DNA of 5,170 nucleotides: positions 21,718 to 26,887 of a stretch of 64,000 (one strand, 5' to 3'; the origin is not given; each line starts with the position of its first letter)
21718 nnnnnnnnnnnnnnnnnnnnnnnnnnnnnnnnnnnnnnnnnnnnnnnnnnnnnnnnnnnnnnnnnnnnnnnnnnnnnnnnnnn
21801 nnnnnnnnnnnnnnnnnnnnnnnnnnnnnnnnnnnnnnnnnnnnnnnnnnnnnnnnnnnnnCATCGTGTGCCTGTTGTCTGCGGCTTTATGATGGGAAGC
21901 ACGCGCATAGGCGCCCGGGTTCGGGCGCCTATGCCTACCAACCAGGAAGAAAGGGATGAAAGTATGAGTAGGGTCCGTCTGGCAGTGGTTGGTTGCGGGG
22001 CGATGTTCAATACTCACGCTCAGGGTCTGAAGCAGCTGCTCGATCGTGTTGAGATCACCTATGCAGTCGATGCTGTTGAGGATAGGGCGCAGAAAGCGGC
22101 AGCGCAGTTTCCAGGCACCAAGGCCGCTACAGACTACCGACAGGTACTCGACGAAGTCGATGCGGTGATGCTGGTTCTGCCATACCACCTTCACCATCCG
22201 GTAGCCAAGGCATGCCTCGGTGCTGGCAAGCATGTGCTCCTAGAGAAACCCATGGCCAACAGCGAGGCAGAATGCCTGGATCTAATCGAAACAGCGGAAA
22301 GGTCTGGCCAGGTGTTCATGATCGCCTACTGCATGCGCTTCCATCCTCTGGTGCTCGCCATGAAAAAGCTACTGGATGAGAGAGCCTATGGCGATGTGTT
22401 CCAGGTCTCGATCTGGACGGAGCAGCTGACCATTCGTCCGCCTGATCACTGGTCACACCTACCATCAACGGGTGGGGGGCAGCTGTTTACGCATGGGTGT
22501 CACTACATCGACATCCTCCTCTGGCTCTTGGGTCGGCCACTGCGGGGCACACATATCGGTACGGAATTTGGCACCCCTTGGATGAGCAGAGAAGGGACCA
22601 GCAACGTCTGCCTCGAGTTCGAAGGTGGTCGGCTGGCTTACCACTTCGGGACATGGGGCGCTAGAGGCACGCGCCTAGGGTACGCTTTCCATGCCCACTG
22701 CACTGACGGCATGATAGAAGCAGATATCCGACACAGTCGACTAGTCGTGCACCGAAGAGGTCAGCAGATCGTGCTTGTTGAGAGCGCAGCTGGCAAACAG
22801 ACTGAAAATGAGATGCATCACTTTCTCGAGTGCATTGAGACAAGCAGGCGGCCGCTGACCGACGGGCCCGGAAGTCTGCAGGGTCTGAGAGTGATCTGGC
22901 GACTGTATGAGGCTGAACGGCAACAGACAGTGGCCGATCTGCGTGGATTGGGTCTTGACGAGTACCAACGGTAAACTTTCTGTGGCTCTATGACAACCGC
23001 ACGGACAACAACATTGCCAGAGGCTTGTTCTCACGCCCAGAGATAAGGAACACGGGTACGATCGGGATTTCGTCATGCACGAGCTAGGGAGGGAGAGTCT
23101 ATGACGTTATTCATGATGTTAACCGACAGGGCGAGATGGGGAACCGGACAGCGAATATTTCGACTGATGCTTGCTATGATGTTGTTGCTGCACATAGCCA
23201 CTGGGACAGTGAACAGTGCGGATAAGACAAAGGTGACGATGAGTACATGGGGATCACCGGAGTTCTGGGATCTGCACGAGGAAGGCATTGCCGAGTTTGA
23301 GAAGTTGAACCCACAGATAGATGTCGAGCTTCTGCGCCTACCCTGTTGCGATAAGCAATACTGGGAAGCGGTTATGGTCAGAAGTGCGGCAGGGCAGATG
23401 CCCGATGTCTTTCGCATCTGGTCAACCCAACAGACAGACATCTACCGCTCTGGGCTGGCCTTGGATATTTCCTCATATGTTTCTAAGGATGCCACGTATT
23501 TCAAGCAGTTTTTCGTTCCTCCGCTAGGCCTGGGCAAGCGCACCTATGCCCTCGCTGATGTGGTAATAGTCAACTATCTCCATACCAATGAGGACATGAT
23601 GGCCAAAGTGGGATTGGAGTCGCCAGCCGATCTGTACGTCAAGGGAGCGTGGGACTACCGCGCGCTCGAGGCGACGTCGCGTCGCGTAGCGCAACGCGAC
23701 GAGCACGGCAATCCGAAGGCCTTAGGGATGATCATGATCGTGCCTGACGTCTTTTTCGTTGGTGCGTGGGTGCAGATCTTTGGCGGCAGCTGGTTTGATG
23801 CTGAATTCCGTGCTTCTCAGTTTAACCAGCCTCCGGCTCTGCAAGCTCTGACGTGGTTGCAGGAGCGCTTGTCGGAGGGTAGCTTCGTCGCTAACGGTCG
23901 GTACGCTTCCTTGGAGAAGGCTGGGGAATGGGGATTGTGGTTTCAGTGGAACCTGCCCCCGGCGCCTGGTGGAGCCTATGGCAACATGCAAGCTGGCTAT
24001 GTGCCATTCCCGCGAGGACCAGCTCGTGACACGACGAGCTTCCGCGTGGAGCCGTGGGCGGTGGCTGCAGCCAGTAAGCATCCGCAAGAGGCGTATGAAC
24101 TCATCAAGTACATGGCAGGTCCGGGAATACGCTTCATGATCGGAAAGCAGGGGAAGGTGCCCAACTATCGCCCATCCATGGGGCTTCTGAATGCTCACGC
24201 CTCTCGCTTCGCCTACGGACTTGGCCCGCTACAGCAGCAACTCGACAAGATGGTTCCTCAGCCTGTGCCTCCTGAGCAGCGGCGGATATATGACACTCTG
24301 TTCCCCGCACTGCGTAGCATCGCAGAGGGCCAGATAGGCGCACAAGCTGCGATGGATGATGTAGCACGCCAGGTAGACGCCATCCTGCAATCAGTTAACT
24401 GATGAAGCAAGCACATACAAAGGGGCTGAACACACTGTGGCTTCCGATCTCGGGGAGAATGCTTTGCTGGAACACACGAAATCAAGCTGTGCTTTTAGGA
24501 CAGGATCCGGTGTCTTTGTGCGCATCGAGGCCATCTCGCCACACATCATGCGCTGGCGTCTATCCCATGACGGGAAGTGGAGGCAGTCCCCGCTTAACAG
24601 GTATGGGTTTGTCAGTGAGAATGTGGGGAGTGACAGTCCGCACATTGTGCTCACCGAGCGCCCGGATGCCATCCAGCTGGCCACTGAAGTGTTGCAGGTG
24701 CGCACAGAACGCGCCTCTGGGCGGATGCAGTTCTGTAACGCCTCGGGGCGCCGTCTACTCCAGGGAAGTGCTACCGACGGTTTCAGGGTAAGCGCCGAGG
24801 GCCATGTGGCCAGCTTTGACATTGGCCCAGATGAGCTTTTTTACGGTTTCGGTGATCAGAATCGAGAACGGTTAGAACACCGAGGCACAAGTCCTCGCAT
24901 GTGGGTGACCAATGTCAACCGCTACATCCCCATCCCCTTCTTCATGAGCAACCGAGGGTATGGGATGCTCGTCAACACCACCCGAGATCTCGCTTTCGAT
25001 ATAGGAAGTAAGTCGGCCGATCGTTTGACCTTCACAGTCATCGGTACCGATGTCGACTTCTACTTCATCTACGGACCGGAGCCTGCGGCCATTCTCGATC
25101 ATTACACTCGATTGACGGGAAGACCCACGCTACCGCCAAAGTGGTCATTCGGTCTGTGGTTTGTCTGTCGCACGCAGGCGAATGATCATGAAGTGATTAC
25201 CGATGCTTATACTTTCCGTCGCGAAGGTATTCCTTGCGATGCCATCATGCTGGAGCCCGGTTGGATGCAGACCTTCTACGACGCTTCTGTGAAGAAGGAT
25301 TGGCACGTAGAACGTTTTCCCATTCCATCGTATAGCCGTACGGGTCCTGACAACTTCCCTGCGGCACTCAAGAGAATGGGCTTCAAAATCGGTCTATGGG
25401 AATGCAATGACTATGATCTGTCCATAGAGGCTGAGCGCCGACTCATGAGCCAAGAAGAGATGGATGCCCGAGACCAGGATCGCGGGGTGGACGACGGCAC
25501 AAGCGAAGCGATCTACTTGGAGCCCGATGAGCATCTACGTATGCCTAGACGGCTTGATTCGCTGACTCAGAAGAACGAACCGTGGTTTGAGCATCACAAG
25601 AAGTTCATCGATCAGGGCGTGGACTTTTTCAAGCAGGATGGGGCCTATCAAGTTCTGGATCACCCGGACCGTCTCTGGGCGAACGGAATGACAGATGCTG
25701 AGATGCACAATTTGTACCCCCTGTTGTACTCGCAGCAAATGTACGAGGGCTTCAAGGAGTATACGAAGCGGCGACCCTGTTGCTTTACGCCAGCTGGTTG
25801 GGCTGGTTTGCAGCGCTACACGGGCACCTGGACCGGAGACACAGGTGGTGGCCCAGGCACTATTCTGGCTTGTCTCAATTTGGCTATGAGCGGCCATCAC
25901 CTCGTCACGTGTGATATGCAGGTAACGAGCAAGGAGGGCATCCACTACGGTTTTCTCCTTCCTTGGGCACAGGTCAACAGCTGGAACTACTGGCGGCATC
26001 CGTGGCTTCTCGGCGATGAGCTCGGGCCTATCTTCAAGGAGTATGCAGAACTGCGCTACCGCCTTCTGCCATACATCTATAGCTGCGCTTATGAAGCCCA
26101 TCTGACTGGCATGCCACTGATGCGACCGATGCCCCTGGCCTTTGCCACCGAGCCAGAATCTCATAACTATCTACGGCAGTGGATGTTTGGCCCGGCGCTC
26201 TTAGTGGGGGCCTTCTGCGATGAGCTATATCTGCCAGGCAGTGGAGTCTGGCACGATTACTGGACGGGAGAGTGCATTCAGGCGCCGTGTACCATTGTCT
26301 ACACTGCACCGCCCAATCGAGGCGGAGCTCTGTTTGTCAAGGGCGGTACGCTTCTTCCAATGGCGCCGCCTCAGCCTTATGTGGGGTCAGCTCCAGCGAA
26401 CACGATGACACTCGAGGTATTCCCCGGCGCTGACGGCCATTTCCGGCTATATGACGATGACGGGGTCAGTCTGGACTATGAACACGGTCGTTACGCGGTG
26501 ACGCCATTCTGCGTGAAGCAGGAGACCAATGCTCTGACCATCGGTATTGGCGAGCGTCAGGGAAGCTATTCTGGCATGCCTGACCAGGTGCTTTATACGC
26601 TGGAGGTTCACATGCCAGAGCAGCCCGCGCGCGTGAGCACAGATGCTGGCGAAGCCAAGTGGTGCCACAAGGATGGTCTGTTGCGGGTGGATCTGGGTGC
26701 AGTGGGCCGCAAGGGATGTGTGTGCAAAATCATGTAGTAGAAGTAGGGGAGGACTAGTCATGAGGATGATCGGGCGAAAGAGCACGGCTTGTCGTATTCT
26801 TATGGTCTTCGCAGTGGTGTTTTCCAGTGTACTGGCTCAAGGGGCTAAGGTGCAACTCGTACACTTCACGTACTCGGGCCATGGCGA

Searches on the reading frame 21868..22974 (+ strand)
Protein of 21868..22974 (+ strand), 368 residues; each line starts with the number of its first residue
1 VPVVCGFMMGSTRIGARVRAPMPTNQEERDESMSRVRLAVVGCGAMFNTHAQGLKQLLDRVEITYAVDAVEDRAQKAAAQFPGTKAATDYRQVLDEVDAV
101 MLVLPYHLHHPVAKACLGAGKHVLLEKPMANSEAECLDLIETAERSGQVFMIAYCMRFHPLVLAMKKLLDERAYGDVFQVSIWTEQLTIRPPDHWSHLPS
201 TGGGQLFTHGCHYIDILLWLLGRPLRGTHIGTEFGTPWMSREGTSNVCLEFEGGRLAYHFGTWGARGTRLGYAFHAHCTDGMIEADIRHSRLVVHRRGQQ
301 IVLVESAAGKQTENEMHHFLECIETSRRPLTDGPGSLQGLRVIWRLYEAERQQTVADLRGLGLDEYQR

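Call 10: search_protein_families(library=pfam, proteins=[window:21868-22974:+])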
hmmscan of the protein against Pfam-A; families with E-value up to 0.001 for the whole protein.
window:21868-22974:+ (368 aa): 3 families
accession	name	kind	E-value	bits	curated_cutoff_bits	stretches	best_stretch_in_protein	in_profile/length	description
PF01408.29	GFO_IDH_MocA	-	3.9e-24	86.1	24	1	37-154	2-120/120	Oxidoreductase family, NAD-binding Rossmann fold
PF22725.1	GFO_IDH_MocA_C3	-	2.8e-16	60.1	27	1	163-284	2-124/124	GFO/IDH/MocA C-terminal domain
PF02894.22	GFO_IDH_MocA_C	-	2.1e-09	38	22.9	1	166-355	1-215/218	Oxidoreductase family, C-terminal alpha/beta domain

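Call 58: search_protein_families(library=ncbifam, proteins=[window:21964-22974:+], max_evalue=0.00001)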
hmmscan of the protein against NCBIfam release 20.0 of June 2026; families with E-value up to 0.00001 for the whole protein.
window:21964-22974:+ (336 aa): 9 families
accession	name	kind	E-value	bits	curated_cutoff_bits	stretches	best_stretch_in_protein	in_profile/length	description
NF040723.1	UDP-GlcNAcDh_Arch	equivalog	6.9e-32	111.2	450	1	4-311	1-294/302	UDP-N-acetylglucosamine 3-dehydrogenase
TIGR04380.1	myo_inos_iolG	equivalog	1.6e-25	89.7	355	1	4-310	2-315/330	inositol 2-dehydrogenase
NF041392.1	XylDh_Gfo6_Halo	equivalog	5.5e-21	74.7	350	1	3-163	16-184/350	D-xylose 1-dehydrogenase Gfo6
NF052479.1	LevoglcsnDh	equivalog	4.3e-20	71.7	650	1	32-190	39-203/386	levoglucosan dehydrogenase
NF008607.0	PRK11579.1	subfamily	6.2e-17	61.6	330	1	4-193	5-193/346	oxidoreductase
NF052679.1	InsChiInosDhIolG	equivalog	1.6e-11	43.9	540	1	4-157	3-160/343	bifunctional inositol 2-dehydrogenase/D-chiro-inositol 1-dehydrogenase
NF058561.1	BT_2158_fam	equivalog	2.4e-11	42.9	750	1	5-154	37-186/487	glycoside 3-dehydrogenase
NF007574.0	PRK10206.1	equivalog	3.3e-11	42.8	352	1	32-193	28-191/345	oxidoreductase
NF058563.1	BT_2159_fam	equivalog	7e-10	38.4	650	1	4-192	1-186/350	disaccharide 3-dehydrogenase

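Call 72: find_encoding_contigs(protein=window:21964-22974:+, flank=10000, max_places=10)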
Protein window:21964-22974:+ (336 aa): 18 contigs read that carry it; 10 places shown.
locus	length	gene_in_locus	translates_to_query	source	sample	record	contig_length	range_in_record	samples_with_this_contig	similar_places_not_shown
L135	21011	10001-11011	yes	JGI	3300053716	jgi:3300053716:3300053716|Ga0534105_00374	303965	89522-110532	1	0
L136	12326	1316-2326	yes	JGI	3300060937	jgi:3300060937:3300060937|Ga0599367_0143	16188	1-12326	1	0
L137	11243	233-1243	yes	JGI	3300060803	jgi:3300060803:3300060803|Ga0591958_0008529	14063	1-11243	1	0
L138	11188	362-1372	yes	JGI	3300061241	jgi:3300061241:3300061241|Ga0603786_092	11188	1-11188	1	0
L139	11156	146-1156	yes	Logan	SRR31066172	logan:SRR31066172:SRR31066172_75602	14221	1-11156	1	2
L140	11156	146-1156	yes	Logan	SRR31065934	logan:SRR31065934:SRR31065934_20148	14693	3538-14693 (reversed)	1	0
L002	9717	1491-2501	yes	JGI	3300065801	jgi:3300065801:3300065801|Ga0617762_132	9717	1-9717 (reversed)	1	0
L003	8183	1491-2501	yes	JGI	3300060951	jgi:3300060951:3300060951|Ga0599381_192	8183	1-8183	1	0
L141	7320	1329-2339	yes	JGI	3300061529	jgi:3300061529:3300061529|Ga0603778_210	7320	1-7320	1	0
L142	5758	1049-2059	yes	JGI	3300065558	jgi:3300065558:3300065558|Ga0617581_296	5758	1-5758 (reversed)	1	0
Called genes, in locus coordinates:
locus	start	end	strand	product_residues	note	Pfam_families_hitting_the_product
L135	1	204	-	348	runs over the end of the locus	PF12715:Abhydrolase_7, PF05448:AXE1 (weak), PF01738:DLH (weak), PF22244:GCE_fung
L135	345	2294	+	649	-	-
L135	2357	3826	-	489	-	PF00749:tRNA-synt_1c, PF19269:Anticodon_2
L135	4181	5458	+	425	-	PF01547:SBP_bac_1, PF13416:SBP_bac_8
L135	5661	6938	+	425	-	PF01547:SBP_bac_1, PF13416:SBP_bac_8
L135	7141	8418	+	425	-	PF01547:SBP_bac_1, PF13416:SBP_bac_8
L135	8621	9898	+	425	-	PF01547:SBP_bac_1, PF13416:SBP_bac_8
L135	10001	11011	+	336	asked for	PF01408:GFO_IDH_MocA, PF02894:GFO_IDH_MocA_C, PF22725:GFO_IDH_MocA_C3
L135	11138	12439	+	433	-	PF01547:SBP_bac_1, PF13416:SBP_bac_8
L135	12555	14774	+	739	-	PF13802:Gal_mutarotas_2, PF01055:Glyco_hydro_31_2nd, PF21365:Glyco_hydro_31_3rd, PF17137:DUF5110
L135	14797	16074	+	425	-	PF01547:SBP_bac_1, PF13416:SBP_bac_8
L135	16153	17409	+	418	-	PF01408:GFO_IDH_MocA, PF22725:GFO_IDH_MocA_C3 (weak), PF21252:Glyco_hydro_109_C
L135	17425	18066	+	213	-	PF10294:Methyltransf_16 (faint), PF05175:MTS, PF01135:PCMT (weak), PF06325:PrmA, PF13847:Methyltransf_31, PF08241:Methyltransf_11, PF08242:Methyltransf_12 (faint), PF13649:Methyltransf_25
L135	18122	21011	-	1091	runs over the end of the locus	PF00317:Ribonuc_red_lgN (faint), PF02867:Ribonuc_red_lgC, PF14890:Intein_splicing, PF14528:LAGLIDADG_3, PF12637:TSCPD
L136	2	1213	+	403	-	?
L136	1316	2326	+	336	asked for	PF01408:GFO_IDH_MocA, PF02894:GFO_IDH_MocA_C, PF22725:GFO_IDH_MocA_C3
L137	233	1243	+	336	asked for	PF01408:GFO_IDH_MocA, PF02894:GFO_IDH_MocA_C, PF22725:GFO_IDH_MocA_C3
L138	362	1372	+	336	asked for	PF01408:GFO_IDH_MocA, PF02894:GFO_IDH_MocA_C, PF22725:GFO_IDH_MocA_C3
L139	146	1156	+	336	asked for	PF01408:GFO_IDH_MocA, PF02894:GFO_IDH_MocA_C, PF22725:GFO_IDH_MocA_C3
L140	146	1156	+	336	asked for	PF01408:GFO_IDH_MocA, PF02894:GFO_IDH_MocA_C, PF22725:GFO_IDH_MocA_C3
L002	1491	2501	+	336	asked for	PF01408:GFO_IDH_MocA, PF02894:GFO_IDH_MocA_C, PF22725:GFO_IDH_MocA_C3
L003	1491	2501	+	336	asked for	PF01408:GFO_IDH_MocA, PF02894:GFO_IDH_MocA_C, PF22725:GFO_IDH_MocA_C3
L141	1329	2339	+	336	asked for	PF01408:GFO_IDH_MocA, PF02894:GFO_IDH_MocA_C, PF22725:GFO_IDH_MocA_C3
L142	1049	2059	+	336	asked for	PF01408:GFO_IDH_MocA, PF02894:GFO_IDH_MocA_C, PF22725:GFO_IDH_MocA_C3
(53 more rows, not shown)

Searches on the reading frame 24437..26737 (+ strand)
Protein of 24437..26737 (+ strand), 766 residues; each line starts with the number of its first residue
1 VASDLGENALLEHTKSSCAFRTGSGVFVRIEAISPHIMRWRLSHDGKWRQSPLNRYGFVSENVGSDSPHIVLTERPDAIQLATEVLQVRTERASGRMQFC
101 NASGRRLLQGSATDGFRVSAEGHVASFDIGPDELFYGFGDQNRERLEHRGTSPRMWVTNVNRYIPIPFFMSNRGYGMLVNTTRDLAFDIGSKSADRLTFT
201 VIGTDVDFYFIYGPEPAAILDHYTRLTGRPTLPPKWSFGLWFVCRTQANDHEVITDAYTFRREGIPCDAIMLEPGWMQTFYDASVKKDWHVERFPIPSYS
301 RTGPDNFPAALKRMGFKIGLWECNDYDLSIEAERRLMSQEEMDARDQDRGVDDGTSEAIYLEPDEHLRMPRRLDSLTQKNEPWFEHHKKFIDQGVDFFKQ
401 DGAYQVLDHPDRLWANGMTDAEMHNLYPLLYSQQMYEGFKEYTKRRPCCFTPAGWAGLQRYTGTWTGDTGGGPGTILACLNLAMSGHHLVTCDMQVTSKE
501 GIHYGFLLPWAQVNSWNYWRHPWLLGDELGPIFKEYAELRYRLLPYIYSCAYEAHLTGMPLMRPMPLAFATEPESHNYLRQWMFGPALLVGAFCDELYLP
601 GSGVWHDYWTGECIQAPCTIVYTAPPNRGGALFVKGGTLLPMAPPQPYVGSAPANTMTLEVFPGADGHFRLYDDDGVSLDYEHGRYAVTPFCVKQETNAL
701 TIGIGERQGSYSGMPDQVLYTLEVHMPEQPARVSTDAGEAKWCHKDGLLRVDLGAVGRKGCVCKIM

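Call 10: search_protein_families(library=pfam, proteins=[window:24437-26737:+])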
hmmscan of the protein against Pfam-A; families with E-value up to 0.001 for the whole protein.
window:24437-26737:+ (766 aa): 4 families
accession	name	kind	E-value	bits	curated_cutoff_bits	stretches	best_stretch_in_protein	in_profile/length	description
PF01055.32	Glyco_hydro_31_2nd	-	8.6e-40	137.5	23.5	1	230-549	1-327/328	Glycosyl hydrolases family 31 TIM-barrel domain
PF17137.9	DUF5110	-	3.7e-20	72.2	27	1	657-725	2-69/71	Domain of unknown function (DUF5110)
PF13802.12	Gal_mutarotas_2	-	1.5e-16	61.6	27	1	28-188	2-184/184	Glycosyl hydrolase 31 N-terminal galactose mutarotase-like domain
PF21365.3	Glyco_hydro_31_3rd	-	2.9e-12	47.3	24.4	1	558-639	1-86/87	Glycosyl hydrolase family 31 C-terminal domain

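Call 35: search_solved_structures(query=window:24518-26737:+, max_evalue=1e-10)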
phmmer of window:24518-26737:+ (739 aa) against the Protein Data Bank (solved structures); distinct sequences matched with E-value up to 1e-10: 56.
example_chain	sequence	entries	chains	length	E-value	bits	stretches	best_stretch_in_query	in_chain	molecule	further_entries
6jr6_A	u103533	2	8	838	2.6e-63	217.9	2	12-449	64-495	Candidate alpha-glycosidase Glycoside hydrolase family 31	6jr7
6jr8_A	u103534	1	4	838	2.6e-63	217.8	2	12-449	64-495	Candidate alpha-glycosidase Glycoside hydrolase family 31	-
5jou_A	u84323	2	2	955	5.9e-51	177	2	476-696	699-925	Alpha-xylosidase BoGH31A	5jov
7kmp_A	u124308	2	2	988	4.8e-46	160.7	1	388-701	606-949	Alpha-xylosidase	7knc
2xvg_A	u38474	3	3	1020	6.9e-45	156.9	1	475-690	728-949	ALPHA XYLOSIDASE | ALPHA-XYLOSIDASE, PUTATIVE, XYL31A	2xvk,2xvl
5i0d_A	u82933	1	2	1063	7.7e-44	153.4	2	48-455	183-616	Lmo2446 protein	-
4kmq_A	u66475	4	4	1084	8.3e-44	153.3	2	48-455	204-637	Lmo2446 protein | Alpha-xylosidase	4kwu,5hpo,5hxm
9kz6_A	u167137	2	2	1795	1.6e-43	152.4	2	394-671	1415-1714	Maltase-glucoamylase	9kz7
5f7u_A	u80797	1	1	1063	3.3e-43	151.4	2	48-455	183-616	Cycloalternan-forming enzyme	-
1we5_A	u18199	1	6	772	3.7e-43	151.2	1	100-584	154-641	Putative family 31 glucosidase yicI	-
1xsi_A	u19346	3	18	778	3.9e-43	151.1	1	100-584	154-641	Putative family 31 glucosidase yicI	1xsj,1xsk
2f2h_A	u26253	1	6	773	3.9e-43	151.1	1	100-584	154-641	Putative family 31 glucosidase yicI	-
8t7z_A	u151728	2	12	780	4e-43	151.1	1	98-584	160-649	Alpha-glucosidase yicI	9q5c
6m76_A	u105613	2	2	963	4.8e-41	144.2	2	419-712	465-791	LPXTG-motif cell wall anchor domain protein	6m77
7f7r_A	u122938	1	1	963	4.8e-41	144.2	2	419-712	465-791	GH31 alpha-N-acetylgalactosaminidase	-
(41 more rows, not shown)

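Call 58: search_protein_families(library=ncbifam, proteins=[window:24518-26737:+], max_evalue=0.00001)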
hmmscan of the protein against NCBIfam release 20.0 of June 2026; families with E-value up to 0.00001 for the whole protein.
window:24518-26737:+ (739 aa): 3 families
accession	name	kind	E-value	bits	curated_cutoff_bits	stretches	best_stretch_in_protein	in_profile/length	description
NF007940.0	PRK10658.1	equivalog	8.3e-64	216.3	606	1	45-641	94-696/771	alpha-xylosidase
NF040948.1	alpha_gluc_MalA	equivalog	3.7e-48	164.2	800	3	135-270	97-231/627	alpha-glucosidase MalA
NF007746.0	PRK10426.1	equivalog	1.8e-21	76.2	553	2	134-466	180-505/683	alpha-glucosidase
